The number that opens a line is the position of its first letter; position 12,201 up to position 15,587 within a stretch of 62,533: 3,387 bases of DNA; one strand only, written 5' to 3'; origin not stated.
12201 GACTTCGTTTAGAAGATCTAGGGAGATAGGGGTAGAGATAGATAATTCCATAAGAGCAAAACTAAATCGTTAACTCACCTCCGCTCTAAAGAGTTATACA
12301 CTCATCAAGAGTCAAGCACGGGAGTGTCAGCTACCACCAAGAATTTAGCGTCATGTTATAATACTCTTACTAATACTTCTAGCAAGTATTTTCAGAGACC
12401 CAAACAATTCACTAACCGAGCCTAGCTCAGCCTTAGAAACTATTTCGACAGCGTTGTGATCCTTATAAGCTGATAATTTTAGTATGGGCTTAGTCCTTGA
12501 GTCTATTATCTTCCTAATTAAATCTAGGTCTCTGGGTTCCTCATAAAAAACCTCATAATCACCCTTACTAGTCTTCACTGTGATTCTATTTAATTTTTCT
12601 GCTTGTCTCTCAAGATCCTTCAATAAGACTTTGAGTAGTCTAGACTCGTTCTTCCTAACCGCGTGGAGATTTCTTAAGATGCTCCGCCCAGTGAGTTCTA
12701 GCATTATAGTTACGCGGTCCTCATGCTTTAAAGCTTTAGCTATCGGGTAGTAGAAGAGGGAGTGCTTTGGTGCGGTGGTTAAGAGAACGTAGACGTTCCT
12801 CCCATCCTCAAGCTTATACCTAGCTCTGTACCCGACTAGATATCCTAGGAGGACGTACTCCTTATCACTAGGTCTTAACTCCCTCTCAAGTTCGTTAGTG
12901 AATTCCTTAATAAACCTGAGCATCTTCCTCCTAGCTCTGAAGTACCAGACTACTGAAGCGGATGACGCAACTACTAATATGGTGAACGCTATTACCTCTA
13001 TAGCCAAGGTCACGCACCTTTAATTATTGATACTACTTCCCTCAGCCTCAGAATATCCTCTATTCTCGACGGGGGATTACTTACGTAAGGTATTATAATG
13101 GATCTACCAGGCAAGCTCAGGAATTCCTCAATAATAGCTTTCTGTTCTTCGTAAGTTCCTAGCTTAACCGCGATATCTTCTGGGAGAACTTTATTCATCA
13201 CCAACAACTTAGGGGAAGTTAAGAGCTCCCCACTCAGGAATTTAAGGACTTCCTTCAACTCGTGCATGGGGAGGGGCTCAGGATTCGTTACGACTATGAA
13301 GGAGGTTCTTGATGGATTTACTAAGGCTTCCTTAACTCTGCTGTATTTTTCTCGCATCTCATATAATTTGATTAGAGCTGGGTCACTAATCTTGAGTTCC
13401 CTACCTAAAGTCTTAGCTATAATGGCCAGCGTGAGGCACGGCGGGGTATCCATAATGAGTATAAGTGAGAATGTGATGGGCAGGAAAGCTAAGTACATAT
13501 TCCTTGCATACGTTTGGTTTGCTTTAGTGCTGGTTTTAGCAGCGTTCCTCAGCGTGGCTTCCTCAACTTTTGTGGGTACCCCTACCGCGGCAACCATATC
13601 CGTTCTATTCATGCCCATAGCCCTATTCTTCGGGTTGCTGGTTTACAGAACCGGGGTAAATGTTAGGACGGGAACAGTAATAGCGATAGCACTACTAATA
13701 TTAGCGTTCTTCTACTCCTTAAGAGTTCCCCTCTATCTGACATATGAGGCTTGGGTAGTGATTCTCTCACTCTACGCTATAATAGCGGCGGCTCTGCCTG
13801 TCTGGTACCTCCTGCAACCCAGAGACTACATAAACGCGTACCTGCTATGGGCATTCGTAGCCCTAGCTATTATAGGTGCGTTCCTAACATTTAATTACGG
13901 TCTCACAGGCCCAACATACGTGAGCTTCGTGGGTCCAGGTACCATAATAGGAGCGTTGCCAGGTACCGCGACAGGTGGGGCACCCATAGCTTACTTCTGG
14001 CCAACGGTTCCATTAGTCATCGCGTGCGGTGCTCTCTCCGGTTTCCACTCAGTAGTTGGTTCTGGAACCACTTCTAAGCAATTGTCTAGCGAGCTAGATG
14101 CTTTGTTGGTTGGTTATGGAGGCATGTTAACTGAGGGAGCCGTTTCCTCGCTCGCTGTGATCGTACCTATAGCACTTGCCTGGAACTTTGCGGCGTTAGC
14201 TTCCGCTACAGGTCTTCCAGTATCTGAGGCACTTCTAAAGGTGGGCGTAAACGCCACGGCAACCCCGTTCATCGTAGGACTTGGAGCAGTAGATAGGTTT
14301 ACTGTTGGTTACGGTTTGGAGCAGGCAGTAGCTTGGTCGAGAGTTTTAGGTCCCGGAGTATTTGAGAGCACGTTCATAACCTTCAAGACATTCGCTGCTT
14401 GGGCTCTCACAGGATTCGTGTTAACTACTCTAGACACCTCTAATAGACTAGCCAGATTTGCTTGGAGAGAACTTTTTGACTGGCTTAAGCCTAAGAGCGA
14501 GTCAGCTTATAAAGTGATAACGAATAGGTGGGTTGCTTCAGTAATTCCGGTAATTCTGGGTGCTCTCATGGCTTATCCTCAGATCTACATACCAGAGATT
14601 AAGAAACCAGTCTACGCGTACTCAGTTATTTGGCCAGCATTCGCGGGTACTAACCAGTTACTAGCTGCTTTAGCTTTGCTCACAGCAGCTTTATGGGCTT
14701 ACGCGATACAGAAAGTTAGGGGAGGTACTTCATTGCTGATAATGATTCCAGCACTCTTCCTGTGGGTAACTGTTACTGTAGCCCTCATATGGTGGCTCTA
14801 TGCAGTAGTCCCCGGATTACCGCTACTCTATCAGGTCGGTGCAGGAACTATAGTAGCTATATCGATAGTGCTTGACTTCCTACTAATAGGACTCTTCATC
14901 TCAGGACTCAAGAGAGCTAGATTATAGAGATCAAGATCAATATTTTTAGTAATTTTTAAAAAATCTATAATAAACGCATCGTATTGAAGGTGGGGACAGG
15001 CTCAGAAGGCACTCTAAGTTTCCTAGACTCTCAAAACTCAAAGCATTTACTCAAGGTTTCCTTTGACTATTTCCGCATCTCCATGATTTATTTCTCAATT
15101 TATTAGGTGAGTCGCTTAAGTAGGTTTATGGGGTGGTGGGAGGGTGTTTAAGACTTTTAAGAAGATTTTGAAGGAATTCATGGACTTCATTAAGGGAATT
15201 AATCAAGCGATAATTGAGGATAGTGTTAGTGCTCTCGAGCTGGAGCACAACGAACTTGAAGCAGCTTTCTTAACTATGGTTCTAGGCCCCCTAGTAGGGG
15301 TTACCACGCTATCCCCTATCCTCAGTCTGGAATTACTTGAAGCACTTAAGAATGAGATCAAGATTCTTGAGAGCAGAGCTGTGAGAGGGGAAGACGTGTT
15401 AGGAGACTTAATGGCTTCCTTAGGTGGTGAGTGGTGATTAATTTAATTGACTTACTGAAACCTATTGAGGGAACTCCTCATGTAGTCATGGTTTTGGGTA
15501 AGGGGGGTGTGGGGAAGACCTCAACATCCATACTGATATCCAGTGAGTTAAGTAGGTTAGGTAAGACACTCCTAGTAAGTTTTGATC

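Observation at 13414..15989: A ~2.57-kb inversion with a 7-bp inverted microhomology cuts both cstA and an arsA/get3-like ATPase gene into reciprocal halves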

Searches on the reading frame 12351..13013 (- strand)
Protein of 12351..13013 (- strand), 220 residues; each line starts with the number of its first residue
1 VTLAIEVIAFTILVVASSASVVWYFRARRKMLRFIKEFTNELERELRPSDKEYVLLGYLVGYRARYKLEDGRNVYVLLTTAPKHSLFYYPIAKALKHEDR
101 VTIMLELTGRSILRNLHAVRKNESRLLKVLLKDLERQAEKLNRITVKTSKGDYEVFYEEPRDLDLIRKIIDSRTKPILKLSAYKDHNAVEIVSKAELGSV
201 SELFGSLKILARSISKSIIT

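Call 6: search_protein_families(library=pfam, proteins=[window:12351-13013:-], max_evalue=0.01)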
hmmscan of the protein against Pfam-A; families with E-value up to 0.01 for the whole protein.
window:12351-13013:- (220 aa): 0 families

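Call 18: find_encoding_contigs(protein=window:12351-13007:-, flank=4000, max_places=10)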
Protein window:12351-13007:- (218 aa): 10 contigs read that carry it; 5 places shown.
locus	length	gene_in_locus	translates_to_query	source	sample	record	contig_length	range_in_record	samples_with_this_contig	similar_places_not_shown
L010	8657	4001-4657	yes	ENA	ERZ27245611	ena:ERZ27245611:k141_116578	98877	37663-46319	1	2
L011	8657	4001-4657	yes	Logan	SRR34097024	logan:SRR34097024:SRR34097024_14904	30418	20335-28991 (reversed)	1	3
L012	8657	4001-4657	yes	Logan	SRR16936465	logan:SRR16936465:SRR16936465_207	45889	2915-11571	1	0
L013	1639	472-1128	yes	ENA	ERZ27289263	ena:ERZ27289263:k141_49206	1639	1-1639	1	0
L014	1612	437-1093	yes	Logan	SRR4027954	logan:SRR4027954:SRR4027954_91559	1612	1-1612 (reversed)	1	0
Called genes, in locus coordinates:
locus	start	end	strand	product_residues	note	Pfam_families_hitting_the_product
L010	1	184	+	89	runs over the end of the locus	-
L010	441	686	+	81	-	-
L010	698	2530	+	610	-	PF02554:CstA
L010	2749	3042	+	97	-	PF25952:DUF7990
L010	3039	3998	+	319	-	PF02374:ArsA_ATPase, PF13614:AAA_31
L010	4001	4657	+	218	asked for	-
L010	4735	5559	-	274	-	PF03807:F420_oxidored, PF14748:P5CR_dimer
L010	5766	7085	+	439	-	PF13433:Peripla_BP_5, PF13458:Peripla_BP_6, PF01094:ANF_receptor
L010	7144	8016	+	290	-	PF02653:BPD_transp_2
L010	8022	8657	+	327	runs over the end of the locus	PF02653:BPD_transp_2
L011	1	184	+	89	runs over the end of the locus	-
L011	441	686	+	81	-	-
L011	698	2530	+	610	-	PF02554:CstA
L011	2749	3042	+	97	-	PF25952:DUF7990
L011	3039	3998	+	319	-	PF02374:ArsA_ATPase, PF13614:AAA_31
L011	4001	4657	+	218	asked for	-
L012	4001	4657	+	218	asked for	-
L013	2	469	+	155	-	?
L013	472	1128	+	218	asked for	-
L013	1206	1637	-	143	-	?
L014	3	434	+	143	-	?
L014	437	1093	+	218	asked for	-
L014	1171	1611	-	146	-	?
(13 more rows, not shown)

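Call 40: search_protein_families(library=ncbifam, proteins=[P0127, window:12351-13007:-], max_evalue=0.001)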
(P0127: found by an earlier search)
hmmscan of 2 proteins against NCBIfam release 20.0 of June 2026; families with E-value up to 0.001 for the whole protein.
P0127 (319 aa): 9 families
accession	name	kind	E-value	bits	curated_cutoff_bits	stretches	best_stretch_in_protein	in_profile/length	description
TIGR00345.1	GET3_arsA_TRC40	subfamily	3e-38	132.1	135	1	19-270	1-250/299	TRC40/GET3/ArsA family transport-energizing ATPase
NF041417.1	ArsA_halo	exception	5.6e-18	65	800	2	5-161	324-483/617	arsenical pump-driving ATPase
TIGR04291.1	arsen_driv_ArsA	equivalog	2.7e-17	62.7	650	1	15-265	3-236/565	arsenical pump-driving ATPase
NF050088.1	Get3_fold_NosAFP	equivalog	1e-07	31.2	325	1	17-233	4-225/364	Get3/ArsA fold putative tail anchor-mediating ATPase NosAFP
NF053621.1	ATPseBagBMYCTU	equivalog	1.2e-07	31.2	521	1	15-163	12-164/371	ATPase BagB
TIGR01968.1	minD_bact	equivalog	6.8e-05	22.3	212.9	0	17-51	4-39/261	septum site-determining protein MinD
NF041546.1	ParA_partition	equivalog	0.00021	20.9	180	0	21-99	6-83/203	ParA family partition ATPase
TIGR01969.1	minD_arch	subfamily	0.00084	18.6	201.75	0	17-48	3-34/251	cell division ATPase MinD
NF008079.0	PRK10818.1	equivalog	0.00098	18.5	508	0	17-53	5-42/270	septum site-determining protein MinD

window:12351-13007:- (218 aa): 0 families

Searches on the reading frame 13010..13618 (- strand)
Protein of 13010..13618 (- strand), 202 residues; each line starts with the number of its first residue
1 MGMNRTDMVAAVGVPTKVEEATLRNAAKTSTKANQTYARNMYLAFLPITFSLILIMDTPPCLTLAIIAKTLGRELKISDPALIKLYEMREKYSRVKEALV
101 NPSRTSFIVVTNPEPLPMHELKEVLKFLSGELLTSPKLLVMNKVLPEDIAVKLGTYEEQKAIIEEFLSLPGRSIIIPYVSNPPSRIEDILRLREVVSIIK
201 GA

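Call 6: search_protein_families(library=pfam, proteins=[window:13010-13618:-], max_evalue=0.01)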
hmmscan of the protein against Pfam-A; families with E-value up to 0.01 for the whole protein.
window:13010-13618:- (202 aa): 1 family
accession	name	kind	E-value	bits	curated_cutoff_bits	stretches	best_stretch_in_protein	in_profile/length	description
PF02374.21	ArsA_ATPase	-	1e-09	38.5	24.3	1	80-166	182-267/305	Anion-transporting ATPase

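Call 16: find_encoding_contigs(protein=window:13010-13618:-, flank=10000, max_places=10)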
Protein window:13010-13618:- (202 aa): no gene with exactly this product is on record in the collection.

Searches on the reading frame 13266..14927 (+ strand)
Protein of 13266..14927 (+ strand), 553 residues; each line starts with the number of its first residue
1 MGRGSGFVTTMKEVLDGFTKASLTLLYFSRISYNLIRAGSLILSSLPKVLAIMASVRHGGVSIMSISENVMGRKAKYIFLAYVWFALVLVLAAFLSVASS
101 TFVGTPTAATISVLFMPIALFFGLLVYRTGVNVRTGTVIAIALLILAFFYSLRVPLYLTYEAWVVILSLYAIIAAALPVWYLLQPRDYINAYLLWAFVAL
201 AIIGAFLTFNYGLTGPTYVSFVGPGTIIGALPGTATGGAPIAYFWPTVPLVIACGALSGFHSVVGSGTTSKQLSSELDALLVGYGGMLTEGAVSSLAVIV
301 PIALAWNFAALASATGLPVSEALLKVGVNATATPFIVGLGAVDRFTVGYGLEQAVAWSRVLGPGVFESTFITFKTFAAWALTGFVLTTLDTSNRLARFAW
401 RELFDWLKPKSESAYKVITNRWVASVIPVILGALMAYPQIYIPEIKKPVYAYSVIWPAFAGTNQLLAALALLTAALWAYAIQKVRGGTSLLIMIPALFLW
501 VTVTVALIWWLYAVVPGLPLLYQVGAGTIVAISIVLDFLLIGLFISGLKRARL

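Call 6: search_protein_families(library=pfam, proteins=[window:13266-14927:+], max_evalue=0.01)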
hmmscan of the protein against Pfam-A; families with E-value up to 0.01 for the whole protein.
window:13266-14927:+ (553 aa): 1 family
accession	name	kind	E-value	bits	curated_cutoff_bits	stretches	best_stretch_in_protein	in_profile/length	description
PF02554.20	CstA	-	2.8e-77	261.2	27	1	38-503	90-557/560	Carbon starvation protein CstA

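Call 15: find_encoding_contigs(protein=window:13266-14927:+, flank=10000, max_places=10)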
Protein window:13266-14927:+ (553 aa): no gene with exactly this product is on record in the collection.

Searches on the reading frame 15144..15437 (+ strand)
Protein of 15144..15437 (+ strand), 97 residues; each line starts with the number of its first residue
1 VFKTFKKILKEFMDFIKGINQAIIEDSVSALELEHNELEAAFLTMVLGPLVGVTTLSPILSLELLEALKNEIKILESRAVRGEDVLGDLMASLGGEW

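Call 6: search_protein_families(library=pfam, proteins=[window:15144-15437:+], max_evalue=0.01)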
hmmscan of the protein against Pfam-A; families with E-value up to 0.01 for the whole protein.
window:15144-15437:+ (97 aa): 0 families

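Call 12: find_encoding_contigs(protein=window:15144-15437:+, flank=6000, max_places=10)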
Protein window:15144-15437:+ (97 aa): 10 contigs read that carry it; 6 places shown.
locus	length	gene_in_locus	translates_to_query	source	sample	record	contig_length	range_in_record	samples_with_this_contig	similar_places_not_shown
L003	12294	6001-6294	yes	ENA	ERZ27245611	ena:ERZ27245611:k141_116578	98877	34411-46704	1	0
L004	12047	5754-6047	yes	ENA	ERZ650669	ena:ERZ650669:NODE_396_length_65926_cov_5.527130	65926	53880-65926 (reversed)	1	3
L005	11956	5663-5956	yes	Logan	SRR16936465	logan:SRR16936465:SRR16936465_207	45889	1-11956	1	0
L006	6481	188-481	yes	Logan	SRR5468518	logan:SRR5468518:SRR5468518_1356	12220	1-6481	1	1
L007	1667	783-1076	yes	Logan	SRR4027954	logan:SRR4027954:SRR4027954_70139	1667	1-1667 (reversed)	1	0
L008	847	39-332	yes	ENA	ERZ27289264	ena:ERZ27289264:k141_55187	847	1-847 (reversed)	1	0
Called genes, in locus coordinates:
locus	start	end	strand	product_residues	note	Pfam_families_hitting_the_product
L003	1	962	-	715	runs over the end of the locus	PF05691:Raffinose_syn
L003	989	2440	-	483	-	PF00232:Glyco_hydro_1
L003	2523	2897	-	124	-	PF19906:CGDB (weak), PF25653:HMG-CoA_red_N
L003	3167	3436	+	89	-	-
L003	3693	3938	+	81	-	-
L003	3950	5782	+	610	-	PF02554:CstA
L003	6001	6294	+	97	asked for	PF25952:DUF7990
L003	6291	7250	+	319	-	PF02374:ArsA_ATPase, PF13614:AAA_31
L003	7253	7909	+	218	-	-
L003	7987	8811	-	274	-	PF03807:F420_oxidored, PF14748:P5CR_dimer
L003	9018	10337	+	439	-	PF13433:Peripla_BP_5, PF13458:Peripla_BP_6, PF01094:ANF_receptor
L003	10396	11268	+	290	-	PF02653:BPD_transp_2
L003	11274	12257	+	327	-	PF02653:BPD_transp_2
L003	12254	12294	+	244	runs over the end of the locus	PF00005:ABC_tran, PF12399:BCA_ABC_TP_C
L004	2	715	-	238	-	?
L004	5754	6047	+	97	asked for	PF25952:DUF7990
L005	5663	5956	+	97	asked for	PF25952:DUF7990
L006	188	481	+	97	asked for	PF25952:DUF7990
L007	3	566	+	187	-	?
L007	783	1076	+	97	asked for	PF25952:DUF7990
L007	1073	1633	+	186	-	PF02374:ArsA_ATPase, PF13614:AAA_31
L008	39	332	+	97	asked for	PF25952:DUF7990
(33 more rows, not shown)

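Call 40: search_protein_families(library=ncbifam, proteins=[P0127, window:15144-15437:+], max_evalue=0.001)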
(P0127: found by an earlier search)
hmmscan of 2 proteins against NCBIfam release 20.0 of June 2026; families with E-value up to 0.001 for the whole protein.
P0127 (319 aa): 9 families
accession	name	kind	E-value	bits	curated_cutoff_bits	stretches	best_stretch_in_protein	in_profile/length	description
TIGR00345.1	GET3_arsA_TRC40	subfamily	3e-38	132.1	135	1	19-270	1-250/299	TRC40/GET3/ArsA family transport-energizing ATPase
NF041417.1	ArsA_halo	exception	5.6e-18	65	800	2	5-161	324-483/617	arsenical pump-driving ATPase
TIGR04291.1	arsen_driv_ArsA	equivalog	2.7e-17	62.7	650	1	15-265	3-236/565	arsenical pump-driving ATPase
NF050088.1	Get3_fold_NosAFP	equivalog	1e-07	31.2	325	1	17-233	4-225/364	Get3/ArsA fold putative tail anchor-mediating ATPase NosAFP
NF053621.1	ATPseBagBMYCTU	equivalog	1.2e-07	31.2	521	1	15-163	12-164/371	ATPase BagB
TIGR01968.1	minD_bact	equivalog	6.8e-05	22.3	212.9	0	17-51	4-39/261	septum site-determining protein MinD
NF041546.1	ParA_partition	equivalog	0.00021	20.9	180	0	21-99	6-83/203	ParA family partition ATPase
TIGR01969.1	minD_arch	subfamily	0.00084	18.6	201.75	0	17-48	3-34/251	cell division ATPase MinD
NF008079.0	PRK10818.1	equivalog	0.00098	18.5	508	0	17-53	5-42/270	septum site-determining protein MinD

window:15144-15437:+ (97 aa): 0 families
